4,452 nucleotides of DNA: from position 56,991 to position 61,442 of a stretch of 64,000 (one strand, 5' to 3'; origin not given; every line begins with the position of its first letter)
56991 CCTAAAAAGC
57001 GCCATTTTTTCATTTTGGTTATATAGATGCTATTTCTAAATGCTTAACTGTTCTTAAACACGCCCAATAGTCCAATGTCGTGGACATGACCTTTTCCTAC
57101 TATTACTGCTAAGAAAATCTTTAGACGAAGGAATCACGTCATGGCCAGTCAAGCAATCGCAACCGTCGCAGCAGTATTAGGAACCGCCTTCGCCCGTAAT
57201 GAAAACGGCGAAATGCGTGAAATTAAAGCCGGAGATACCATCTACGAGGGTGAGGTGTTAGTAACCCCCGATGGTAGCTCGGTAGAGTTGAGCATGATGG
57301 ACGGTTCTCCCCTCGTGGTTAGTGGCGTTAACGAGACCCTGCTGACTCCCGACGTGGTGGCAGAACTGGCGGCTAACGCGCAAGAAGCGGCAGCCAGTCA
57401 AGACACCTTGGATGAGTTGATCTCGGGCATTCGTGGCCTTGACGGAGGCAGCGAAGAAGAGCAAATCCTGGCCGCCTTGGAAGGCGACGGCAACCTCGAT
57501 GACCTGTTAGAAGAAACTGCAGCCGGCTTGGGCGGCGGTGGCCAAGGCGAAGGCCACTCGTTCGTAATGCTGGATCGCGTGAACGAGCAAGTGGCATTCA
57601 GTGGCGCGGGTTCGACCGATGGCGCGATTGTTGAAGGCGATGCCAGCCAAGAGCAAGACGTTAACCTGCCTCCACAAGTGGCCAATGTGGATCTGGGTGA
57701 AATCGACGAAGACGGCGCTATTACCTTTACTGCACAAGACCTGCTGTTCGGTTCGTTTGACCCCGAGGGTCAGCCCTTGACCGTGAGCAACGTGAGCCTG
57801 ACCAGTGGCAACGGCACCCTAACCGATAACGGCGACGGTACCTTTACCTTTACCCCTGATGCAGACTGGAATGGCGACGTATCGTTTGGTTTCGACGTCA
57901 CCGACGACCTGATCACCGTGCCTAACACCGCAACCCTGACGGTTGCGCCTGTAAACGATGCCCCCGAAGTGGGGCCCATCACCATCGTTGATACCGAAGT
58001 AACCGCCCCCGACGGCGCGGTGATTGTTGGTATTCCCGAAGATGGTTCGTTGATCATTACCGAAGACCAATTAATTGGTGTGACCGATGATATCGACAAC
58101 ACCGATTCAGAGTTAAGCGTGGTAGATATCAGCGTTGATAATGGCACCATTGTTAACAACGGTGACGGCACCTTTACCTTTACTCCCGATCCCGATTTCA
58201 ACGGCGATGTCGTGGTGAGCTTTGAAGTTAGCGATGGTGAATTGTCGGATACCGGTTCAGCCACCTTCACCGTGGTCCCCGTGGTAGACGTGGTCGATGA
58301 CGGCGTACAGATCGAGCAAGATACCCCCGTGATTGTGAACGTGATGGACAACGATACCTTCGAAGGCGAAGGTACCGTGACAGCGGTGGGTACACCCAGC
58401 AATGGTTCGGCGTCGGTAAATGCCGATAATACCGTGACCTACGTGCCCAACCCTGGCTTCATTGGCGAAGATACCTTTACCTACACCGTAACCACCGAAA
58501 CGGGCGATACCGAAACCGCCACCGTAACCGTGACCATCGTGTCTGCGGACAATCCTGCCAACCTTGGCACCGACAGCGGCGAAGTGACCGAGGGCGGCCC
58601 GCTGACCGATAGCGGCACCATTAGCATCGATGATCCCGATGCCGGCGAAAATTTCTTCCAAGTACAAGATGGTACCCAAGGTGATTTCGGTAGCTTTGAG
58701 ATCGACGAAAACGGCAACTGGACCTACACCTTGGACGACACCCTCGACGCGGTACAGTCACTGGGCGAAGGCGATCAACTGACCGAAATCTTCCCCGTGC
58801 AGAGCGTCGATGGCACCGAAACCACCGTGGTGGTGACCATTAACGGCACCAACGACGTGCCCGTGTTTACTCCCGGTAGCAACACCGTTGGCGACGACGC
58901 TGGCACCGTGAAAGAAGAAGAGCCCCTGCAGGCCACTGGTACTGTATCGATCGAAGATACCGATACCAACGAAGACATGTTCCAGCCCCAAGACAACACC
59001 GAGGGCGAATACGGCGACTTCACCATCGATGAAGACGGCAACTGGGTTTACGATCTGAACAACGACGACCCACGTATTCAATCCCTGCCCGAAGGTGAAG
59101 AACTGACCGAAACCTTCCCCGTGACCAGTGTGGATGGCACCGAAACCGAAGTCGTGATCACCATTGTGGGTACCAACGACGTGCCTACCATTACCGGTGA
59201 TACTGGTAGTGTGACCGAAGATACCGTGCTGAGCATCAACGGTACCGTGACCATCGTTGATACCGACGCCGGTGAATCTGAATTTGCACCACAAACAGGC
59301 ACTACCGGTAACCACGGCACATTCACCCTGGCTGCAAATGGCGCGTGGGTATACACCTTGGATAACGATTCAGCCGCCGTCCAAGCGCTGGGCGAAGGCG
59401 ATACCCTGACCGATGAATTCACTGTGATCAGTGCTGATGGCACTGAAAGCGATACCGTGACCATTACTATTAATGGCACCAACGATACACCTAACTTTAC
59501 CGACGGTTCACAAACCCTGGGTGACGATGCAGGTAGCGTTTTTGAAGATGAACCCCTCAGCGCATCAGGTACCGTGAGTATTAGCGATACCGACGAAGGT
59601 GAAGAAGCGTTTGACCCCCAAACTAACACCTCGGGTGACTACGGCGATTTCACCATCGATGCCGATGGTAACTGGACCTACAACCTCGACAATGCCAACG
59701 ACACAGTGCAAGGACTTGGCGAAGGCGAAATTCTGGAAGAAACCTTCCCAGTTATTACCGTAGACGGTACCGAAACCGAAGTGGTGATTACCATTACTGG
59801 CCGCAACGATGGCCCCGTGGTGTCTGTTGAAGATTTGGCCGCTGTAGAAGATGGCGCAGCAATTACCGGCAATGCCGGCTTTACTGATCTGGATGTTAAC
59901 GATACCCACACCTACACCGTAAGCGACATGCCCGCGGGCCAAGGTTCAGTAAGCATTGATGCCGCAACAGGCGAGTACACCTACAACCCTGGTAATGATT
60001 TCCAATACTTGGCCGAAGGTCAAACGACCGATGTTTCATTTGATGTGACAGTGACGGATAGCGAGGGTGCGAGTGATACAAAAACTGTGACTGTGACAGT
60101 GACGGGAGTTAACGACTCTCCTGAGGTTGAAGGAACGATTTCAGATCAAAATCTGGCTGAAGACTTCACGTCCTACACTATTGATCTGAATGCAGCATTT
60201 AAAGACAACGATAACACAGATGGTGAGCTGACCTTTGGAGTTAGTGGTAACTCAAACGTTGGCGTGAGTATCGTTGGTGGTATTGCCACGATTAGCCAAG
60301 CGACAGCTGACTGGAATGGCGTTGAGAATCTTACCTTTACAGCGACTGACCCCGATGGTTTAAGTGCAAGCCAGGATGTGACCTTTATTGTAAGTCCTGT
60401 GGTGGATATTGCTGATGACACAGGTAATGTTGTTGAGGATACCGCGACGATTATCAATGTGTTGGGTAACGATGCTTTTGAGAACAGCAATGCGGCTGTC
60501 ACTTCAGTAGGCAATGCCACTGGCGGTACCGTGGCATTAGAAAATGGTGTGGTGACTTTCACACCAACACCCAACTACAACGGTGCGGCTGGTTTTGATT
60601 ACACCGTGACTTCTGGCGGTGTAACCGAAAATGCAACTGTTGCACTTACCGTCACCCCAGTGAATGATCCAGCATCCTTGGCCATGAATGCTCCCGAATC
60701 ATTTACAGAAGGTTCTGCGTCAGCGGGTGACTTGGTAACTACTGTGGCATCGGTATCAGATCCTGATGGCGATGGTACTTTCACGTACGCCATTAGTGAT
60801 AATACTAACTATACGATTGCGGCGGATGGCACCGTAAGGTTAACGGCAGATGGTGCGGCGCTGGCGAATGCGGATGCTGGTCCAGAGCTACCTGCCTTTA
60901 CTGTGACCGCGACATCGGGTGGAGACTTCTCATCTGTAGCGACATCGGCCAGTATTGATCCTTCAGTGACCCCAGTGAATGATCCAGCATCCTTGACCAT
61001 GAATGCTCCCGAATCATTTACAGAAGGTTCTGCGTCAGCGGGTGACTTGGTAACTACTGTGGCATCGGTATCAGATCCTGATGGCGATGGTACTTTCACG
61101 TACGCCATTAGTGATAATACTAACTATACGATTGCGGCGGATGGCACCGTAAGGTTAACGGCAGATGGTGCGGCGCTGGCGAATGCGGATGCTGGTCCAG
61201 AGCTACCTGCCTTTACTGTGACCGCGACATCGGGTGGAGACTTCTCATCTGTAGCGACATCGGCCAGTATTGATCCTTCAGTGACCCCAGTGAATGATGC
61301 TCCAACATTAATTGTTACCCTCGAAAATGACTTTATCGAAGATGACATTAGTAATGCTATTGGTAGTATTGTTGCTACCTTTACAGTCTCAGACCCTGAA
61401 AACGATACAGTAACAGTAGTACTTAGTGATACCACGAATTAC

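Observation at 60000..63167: Compositional mosaic: the 3-prime third of the adhesin gene is strongly AT-shifted and returns to core GC right after the stop codon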

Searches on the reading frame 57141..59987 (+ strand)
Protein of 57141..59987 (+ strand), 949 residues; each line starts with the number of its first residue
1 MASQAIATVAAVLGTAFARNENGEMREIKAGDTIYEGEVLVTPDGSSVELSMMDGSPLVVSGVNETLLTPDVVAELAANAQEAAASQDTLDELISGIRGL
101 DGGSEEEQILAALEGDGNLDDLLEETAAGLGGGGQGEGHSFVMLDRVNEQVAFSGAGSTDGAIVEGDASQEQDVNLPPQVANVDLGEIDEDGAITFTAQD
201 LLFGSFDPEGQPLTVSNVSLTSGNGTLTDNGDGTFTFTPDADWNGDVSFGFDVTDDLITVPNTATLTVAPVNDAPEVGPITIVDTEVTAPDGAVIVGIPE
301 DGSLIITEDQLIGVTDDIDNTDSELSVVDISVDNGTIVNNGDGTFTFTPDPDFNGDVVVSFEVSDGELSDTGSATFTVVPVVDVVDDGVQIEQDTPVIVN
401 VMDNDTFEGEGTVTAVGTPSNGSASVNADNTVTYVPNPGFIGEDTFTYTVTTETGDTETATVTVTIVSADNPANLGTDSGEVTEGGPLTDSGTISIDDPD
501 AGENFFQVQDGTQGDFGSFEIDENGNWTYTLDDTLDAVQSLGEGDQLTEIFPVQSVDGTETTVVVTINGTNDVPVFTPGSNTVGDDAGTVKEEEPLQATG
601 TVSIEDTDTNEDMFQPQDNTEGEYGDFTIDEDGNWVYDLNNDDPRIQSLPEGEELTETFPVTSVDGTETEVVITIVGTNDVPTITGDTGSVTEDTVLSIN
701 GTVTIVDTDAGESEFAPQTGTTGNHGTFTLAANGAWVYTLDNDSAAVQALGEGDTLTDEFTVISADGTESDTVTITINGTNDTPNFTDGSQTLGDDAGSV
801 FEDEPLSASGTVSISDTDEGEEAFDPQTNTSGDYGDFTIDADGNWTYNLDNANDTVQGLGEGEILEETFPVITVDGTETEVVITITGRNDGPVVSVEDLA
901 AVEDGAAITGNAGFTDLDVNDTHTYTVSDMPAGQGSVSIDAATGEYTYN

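Call 19: find_homologous_proteins(query=window:57141-59987:+, max_evalue=0.001)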
Query window:57141-59987:+ (949 aa): 1191 proteins with E <= 0.001 among 8000 candidates; the best 120 are listed.
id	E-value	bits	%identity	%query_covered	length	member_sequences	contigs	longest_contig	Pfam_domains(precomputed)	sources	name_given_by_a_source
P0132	0.0e+0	1065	75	66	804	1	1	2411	PF17963.8,PF17892.8,PF17803.8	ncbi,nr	ncbi:MAG TPA: VCBS domain-containing protein, partial [Pseudomonadales bacterium]|nr:VCBS domain-con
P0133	4.0e-180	619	38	57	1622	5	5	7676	PF17963.8,PF17892.8,PF17803.8,PF00353.26,PF11138.14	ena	-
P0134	6.2e-179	616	35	94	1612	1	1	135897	PF17963.8,PF17892.8,PF17803.8,PF00353.26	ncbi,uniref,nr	ncbi:Poly(beta-D-mannuronate) C5 epimerase 7 [Marinobacterium sp. xm-d-543]|uniref:retention module-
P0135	4.5e-168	580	39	37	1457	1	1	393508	PF17963.8,PF17892.8,PF17803.8,PF19076.7,PF09134.17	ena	-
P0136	2.2e-164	567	27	67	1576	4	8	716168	PF17963.8,PF17892.8,PF24880.2,PF17803.8,PF19076.7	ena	-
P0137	1.5e-162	561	37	50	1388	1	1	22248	PF17963.8,PF17892.8,PF00028.24,PF17803.8,PF11138.14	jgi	-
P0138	2.1e-154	534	33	69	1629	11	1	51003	PF22036.3,PF17963.8,PF19707.5,PF17892.8,PF17803.8,PF19076.7,PF18614.8,PF02753.24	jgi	jgi:VCBS repeat-containing protein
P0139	3.4e-116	408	31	71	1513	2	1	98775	PF17963.8,PF17892.8,PF17803.8,PF19076.7,PF18649.8,PF16184.12,PF00353.26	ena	-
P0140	1.3e-113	399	35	24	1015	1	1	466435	PF17963.8,PF17892.8,PF17803.8,PF19076.7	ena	-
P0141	4.1e-113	398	30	79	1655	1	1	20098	PF21027.4,PF22352.3,PF17963.8,PF17892.8,PF17803.8,PF19076.7,PF00353.26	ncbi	ncbi:MAG: tandem-95 repeat protein, partial [Planctomycetota bacterium]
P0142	1.7e-112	396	29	79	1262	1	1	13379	PF17963.8,PF17892.8,PF17803.8,PF19076.7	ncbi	ncbi:MAG: Ig-like domain-containing protein, partial [Actinomycetes bacterium]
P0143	5.7e-112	394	29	82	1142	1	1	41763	PF23237.2,PF17710.6,PF17963.8,PF17892.8,PF14274.13,PF13856.14,PF17803.8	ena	-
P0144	7.4e-112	394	30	60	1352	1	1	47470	PF13585.13,PF17963.8,PF17892.8,PF17803.8,PF19076.7,PF14352.12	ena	-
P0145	1.4e-106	376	31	45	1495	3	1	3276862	PF17963.8,PF02933.24,PF17892.8,PF12019.14,PF17803.8,PF19076.7,PF13403.12,PF18175.7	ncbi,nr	ncbi:putative hemagglutinin/hemolysin-related protein [Sulfitobacter donghicola DSW-25 = KCTC 12864 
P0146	2.3e-104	369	34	42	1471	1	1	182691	PF17963.8,PF17892.8,PF23592.1,PF24304.2,PF17803.8,PF05345.19,PF16184.12,PF00353.26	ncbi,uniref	ncbi:retention module-containing protein [Cellvibrio sp. ARAG 10.3]|uniref:retention module-containi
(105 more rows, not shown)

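Call 22: find_encoding_contigs(protein=P0132, flank=10000)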
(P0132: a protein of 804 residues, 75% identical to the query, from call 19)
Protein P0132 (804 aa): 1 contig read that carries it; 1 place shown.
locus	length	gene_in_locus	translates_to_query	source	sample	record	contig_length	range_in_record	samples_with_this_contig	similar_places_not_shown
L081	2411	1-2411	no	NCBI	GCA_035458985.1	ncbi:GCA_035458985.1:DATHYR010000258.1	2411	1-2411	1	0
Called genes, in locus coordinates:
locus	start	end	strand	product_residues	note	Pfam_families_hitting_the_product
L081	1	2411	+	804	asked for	PF17892:Cadherin_5, PF17963:Big_9, PF17892:Cadherin_5, PF17963:Big_9, PF17803:Cadherin_4, PF17803:Cadherin_4, PF17963:Big_9, PF17803:Cadherin_4, +3 more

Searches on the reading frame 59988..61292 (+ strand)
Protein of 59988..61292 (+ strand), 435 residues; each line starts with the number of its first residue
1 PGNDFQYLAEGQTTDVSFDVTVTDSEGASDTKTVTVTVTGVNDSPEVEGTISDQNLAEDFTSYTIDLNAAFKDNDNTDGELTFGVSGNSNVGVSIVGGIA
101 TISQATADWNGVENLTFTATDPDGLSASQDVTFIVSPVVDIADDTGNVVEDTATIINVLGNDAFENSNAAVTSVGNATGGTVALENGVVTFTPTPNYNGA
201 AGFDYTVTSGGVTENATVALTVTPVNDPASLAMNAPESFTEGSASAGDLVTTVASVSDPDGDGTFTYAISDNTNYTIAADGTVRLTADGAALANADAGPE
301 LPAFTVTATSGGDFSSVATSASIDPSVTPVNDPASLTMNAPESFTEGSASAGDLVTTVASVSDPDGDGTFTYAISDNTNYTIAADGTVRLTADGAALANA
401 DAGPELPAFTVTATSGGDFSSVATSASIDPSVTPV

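Call 18: find_homologous_proteins(query=window:59988-61292:+, max_evalue=0.001)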
Query window:59988-61292:+ (435 aa): 331 proteins with E <= 0.001 among 8000 candidates; the best 120 are listed.
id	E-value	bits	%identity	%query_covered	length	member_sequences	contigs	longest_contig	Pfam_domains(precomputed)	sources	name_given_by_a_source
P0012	2.1e-180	618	60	49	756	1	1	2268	PF17963.8,PF17892.8,PF17803.8,PF19076.7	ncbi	ncbi:tandem-95 repeat protein, partial [Vibrio alginolyticus]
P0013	1.9e-168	579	53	60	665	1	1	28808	PF17963.8,PF13205.13,PF17892.8,PF17803.8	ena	-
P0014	1.8e-156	539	61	48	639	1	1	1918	PF18879.7,PF17963.8,PF17892.8,PF17803.8,PF19076.7,PF16369.12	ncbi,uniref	ncbi:tandem-95 repeat protein, partial [Vibrio alginolyticus]|uniref:tandem-95 repeat protein n=1 Ta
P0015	4.5e-156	538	45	88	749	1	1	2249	PF17963.8,PF17892.8,PF17803.8,PF19076.7,PF16184.12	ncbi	ncbi:cadherin-like domain-containing protein, partial [Vibrio parahaemolyticus]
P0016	4.5e-151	522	39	95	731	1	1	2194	PF17963.8,PF17892.8,PF17803.8,PF19076.7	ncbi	ncbi:tandem-95 repeat protein, partial [Vibrio parahaemolyticus]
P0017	1.5e-146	507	58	45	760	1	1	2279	PF17963.8,PF17892.8,PF17803.8,PF19076.7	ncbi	ncbi:tandem-95 repeat protein, partial [Vibrio parahaemolyticus]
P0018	2.9e-146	506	43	93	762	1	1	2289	PF17963.8,PF17892.8,PF17803.8,PF19076.7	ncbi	ncbi:tandem-95 repeat protein, partial [Vibrio antiquarius]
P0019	2.0e-142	493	53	44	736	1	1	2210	PF17963.8,PF17892.8,PF17803.8,PF19076.7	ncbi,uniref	ncbi:tandem-95 repeat protein, partial [Vibrio parahaemolyticus]|uniref:tandem-95 repeat protein n=1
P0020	7.5e-140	485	43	88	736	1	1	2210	PF17963.8,PF17892.8,PF17803.8,PF19076.7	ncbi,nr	ncbi:TPA: tandem-95 repeat protein, partial [Vibrio parahaemolyticus]|nr:tandem-95 repeat protein [V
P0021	2.6e-138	480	44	88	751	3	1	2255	PF17963.8,PF17892.8,PF17803.8,PF19076.7,PF16184.12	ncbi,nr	ncbi:tandem-95 repeat protein, partial [Vibrio parahaemolyticus]|nr:tandem-95 repeat protein [Vibrio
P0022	3.8e-138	479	43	93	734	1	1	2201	PF17963.8,PF17892.8,PF17803.8,PF19076.7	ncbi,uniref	ncbi:tandem-95 repeat protein, partial [Vibrio diabolicus]|uniref:tandem-95 repeat protein n=2 Tax=V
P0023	4.0e-136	472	43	90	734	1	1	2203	PF17963.8,PF17892.8,PF17803.8,PF19076.7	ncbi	ncbi:TPA: tandem-95 repeat protein, partial [Vibrio parahaemolyticus]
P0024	1.7e-135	470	43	83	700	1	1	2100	PF17963.8,PF17892.8,PF17803.8,PF19076.7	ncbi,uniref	ncbi:tandem-95 repeat protein, partial [Vibrio diabolicus]|uniref:tandem-95 repeat protein n=1 Tax=V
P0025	4.9e-135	469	43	93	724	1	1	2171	PF17963.8,PF17892.8,PF17803.8,PF19076.7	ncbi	ncbi:tandem-95 repeat protein, partial [Vibrio diabolicus]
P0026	4.3e-133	462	60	48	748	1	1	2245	PF17963.8,PF17892.8,PF17803.8,PF19076.7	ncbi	ncbi:tandem-95 repeat protein, partial [Vibrio parahaemolyticus]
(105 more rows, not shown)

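Call 49: find_encoding_contigs(protein=P0013, flank=8000, max_places=1)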
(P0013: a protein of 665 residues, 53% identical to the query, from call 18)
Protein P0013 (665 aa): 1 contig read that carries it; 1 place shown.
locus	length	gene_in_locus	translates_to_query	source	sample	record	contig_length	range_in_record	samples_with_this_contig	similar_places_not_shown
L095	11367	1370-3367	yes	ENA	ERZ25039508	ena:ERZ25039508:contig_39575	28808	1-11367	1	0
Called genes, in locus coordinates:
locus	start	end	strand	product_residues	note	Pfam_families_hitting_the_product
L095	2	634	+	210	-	?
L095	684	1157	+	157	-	PF17803:Cadherin_4 (weak), PF17892:Cadherin_5, PF17963:Big_9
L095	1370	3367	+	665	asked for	PF17892:Cadherin_5, PF17963:Big_9, PF17892:Cadherin_5, PF17963:Big_9, PF17892:Cadherin_5, PF17963:Big_9, PF17892:Cadherin_5, PF17963:Big_9, +6 more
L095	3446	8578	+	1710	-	PF17892:Cadherin_5, PF17963:Big_9, PF17892:Cadherin_5, PF17892:Cadherin_5, PF17963:Big_9, PF17892:Cadherin_5, PF17892:Cadherin_5, PF17963:Big_9, +19 more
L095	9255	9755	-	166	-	PF00581:Rhodanese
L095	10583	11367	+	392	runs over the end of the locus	PF18599:LCIB_C_CA (weak)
